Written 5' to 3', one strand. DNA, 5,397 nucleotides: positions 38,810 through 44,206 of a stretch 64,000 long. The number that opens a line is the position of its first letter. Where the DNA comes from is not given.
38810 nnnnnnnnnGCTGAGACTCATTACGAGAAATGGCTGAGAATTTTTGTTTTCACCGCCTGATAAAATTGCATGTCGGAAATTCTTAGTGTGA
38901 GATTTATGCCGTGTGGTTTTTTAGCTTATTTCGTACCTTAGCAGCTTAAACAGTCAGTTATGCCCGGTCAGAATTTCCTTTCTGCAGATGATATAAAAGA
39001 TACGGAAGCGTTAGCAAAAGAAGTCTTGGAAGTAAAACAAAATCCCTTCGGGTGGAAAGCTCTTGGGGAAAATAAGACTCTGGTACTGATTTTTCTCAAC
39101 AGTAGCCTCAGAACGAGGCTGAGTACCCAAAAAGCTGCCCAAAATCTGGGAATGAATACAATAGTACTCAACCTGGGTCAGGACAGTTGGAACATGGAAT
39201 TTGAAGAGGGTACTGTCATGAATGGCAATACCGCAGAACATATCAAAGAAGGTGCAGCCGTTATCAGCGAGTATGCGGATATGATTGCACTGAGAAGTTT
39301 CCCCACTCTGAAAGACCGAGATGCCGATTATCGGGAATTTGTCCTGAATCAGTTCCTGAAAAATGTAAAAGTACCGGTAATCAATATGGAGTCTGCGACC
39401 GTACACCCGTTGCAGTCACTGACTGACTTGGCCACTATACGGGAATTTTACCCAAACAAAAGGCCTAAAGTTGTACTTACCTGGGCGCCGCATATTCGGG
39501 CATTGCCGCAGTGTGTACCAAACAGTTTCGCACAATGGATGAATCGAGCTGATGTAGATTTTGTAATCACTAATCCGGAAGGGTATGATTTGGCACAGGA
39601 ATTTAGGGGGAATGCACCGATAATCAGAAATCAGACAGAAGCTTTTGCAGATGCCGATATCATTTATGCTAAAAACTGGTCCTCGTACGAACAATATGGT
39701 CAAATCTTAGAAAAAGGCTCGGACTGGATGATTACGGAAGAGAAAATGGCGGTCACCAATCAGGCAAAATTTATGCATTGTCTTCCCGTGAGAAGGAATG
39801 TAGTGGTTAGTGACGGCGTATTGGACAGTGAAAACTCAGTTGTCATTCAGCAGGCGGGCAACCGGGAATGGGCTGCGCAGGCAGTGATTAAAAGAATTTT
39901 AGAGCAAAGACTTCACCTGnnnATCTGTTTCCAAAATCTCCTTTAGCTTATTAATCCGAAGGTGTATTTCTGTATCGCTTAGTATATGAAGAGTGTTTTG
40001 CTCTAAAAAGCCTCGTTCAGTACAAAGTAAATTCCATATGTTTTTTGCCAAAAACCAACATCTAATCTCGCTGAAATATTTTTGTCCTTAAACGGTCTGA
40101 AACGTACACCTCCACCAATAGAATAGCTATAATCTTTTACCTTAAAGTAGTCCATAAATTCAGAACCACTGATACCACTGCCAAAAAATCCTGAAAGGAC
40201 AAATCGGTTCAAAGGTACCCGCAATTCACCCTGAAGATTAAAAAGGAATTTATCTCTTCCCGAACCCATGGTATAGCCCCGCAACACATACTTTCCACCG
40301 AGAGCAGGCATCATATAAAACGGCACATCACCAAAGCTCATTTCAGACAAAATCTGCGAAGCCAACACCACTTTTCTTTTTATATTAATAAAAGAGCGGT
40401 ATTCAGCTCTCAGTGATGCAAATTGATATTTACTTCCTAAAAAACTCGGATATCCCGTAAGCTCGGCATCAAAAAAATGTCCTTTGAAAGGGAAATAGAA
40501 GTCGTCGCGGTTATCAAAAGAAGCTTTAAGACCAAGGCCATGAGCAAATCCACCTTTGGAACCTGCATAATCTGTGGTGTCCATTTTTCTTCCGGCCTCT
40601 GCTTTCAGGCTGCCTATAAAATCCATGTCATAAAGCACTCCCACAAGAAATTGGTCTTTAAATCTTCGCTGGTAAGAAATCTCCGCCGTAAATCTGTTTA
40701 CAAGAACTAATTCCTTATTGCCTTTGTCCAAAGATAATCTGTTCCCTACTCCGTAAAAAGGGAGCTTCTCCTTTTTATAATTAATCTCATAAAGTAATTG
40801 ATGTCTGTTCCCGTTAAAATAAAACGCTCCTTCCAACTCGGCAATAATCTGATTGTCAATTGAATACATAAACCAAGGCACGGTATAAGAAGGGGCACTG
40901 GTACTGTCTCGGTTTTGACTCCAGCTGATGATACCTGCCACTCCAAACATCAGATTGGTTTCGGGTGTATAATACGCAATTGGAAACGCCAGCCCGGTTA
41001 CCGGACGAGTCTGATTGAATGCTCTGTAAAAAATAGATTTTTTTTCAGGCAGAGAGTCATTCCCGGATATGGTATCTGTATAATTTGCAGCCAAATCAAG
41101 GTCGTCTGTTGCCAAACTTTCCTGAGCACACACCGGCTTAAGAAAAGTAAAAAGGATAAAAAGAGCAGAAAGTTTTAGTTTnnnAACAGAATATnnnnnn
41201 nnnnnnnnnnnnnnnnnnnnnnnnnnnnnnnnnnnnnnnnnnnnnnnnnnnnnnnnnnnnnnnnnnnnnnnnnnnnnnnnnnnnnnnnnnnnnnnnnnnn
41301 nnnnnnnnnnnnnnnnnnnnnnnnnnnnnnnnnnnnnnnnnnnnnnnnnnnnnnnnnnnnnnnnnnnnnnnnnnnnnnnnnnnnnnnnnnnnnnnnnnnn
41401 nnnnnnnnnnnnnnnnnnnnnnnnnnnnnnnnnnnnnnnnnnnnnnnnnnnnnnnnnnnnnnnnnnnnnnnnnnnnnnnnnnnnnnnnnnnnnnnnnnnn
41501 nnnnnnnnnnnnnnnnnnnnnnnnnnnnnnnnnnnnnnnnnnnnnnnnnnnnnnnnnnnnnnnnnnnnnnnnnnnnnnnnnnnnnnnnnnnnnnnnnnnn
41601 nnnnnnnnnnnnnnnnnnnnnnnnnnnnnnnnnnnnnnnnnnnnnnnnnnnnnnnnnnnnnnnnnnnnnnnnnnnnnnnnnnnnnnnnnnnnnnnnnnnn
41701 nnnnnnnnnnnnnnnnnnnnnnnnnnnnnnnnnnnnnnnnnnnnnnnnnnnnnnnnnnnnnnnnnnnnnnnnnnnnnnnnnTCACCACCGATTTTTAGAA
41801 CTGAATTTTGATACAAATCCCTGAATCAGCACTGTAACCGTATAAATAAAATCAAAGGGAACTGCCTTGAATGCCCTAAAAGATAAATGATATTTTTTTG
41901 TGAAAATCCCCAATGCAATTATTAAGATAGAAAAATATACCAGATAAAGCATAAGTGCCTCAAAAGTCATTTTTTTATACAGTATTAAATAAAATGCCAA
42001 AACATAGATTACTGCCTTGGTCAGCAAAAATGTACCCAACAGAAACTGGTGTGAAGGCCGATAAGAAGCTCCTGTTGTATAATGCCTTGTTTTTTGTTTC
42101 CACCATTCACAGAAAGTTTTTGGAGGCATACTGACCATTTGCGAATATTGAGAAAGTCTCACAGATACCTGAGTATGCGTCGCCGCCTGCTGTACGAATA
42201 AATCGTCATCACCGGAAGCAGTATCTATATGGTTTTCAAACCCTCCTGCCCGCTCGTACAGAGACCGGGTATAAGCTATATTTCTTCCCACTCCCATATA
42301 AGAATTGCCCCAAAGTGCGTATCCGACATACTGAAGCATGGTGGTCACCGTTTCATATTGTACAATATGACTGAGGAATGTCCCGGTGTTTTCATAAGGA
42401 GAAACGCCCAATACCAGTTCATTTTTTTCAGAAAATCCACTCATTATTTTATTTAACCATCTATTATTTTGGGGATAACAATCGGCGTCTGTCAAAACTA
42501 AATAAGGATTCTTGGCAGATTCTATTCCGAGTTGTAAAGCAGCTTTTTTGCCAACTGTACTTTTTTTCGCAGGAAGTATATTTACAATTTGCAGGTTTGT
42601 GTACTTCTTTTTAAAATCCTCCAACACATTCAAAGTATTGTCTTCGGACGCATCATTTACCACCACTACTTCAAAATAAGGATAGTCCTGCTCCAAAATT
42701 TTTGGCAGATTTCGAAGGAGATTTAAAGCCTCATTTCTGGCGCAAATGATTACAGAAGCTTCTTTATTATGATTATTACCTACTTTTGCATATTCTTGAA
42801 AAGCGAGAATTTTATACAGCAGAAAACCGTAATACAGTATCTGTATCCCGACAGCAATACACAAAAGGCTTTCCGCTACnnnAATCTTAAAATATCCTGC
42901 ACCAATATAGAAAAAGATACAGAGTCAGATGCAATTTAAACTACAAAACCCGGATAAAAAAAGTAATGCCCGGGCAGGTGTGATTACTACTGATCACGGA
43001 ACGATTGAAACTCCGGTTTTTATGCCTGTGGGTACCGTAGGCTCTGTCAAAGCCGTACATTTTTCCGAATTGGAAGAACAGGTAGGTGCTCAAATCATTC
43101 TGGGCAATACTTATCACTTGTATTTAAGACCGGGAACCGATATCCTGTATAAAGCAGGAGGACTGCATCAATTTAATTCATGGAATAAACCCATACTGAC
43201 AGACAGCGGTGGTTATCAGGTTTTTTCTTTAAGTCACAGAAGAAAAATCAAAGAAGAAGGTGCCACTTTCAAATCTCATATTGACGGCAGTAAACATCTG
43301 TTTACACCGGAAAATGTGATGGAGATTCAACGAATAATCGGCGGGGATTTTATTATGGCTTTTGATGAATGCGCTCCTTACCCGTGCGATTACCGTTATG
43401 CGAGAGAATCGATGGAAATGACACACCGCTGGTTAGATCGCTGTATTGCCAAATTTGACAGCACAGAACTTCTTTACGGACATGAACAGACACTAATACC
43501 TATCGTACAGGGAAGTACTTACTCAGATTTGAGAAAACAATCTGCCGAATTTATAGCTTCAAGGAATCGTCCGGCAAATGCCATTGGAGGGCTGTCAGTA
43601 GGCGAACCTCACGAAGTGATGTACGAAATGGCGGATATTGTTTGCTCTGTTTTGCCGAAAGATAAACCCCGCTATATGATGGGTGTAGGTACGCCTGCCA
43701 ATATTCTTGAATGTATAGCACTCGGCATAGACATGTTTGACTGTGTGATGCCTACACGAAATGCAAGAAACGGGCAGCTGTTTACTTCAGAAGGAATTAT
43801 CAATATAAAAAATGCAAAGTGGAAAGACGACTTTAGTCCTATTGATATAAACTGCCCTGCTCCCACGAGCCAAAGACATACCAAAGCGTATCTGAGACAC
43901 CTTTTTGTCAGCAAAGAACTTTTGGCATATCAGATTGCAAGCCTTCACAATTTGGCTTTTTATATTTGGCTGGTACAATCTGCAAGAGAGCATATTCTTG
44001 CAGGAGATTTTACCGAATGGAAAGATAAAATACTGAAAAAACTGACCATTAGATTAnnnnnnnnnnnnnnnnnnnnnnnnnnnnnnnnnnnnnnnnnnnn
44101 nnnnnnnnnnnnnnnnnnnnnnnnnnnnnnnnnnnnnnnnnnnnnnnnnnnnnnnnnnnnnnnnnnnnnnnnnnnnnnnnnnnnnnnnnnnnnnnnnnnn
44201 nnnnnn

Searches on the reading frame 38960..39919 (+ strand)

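Call 73: search_protein_families(library=pfam, proteins=[window:38960-39919:+], max_evalue=0.00001)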
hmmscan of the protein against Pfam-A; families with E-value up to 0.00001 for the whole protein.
window:38960-39919:+ (320 aa): 2 families
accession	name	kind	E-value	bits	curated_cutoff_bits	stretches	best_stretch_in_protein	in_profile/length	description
PF02729.26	OTCace_N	-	4.3e-27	95.4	29.9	1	6-162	3-148/148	Aspartate/ornithine carbamoyltransferase, carbamoyl-P binding domain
PF00185.30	OTCace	-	2.9e-21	76.6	29.4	1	186-311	15-155/157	Aspartate/ornithine carbamoyltransferase, Asp/Orn binding domain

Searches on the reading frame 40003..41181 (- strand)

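Call 73: search_protein_families(library=pfam, proteins=[window:40003-41181:-], max_evalue=0.00001)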
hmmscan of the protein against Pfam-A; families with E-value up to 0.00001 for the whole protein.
window:40003-41181:- (392 aa): 1 family
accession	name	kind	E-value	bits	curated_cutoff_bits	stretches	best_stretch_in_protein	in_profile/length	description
PF01103.29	Omp85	-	2.2e-09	37.7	24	1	121-361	30-291/325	Omp85 superfamily domain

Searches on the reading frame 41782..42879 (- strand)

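Call 73: search_protein_families(library=pfam, proteins=[window:41782-42879:-], max_evalue=0.00001)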
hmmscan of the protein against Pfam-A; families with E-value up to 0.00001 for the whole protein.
window:41782-42879:- (365 aa): 5 families
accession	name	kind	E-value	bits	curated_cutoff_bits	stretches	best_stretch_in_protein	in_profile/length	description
PF00535.33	Glycos_transf_2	-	3.7e-24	86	23.3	1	42-175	1-130/168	Glycosyl transferase family 2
PF13641.12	Glyco_tranf_2_3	-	2.8e-16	60.7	27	1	42-268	4-229/230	Glycosyltransferase like family 2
PF10111.15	Glyco_tranf_2_2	-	2.2e-11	44.2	27.3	1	42-260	1-232/276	Glycosyltransferase like family 2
PF13506.12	Glyco_transf_21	-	2.8e-08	33.9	21.7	1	106-265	12-171/174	Glycosyl transferase family 21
PF13632.12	Glyco_trans_2_3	-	4.1e-08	33.7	27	1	157-321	32-191/198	Glycosyl transferase family group 2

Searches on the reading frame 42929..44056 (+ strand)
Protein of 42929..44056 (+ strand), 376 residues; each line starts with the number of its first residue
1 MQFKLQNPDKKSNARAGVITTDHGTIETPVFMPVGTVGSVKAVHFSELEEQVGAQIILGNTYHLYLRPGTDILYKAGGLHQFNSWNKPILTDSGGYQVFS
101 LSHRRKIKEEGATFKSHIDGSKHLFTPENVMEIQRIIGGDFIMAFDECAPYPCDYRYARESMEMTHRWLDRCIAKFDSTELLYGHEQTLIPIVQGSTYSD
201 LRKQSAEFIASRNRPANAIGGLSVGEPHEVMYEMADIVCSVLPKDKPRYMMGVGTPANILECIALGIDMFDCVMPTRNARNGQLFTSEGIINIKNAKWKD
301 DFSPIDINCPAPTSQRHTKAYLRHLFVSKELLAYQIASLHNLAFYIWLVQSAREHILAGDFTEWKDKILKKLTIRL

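Call 73: search_protein_families(library=pfam, proteins=[window:42929-44056:+], max_evalue=0.00001)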
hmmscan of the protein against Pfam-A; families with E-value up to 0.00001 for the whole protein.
window:42929-44056:+ (376 aa): 1 family
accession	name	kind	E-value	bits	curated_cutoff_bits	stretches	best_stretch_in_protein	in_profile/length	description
PF01702.25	TGT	-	4.2e-158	526.5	26.3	1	13-371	2-354/357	Queuine tRNA-ribosyltransferase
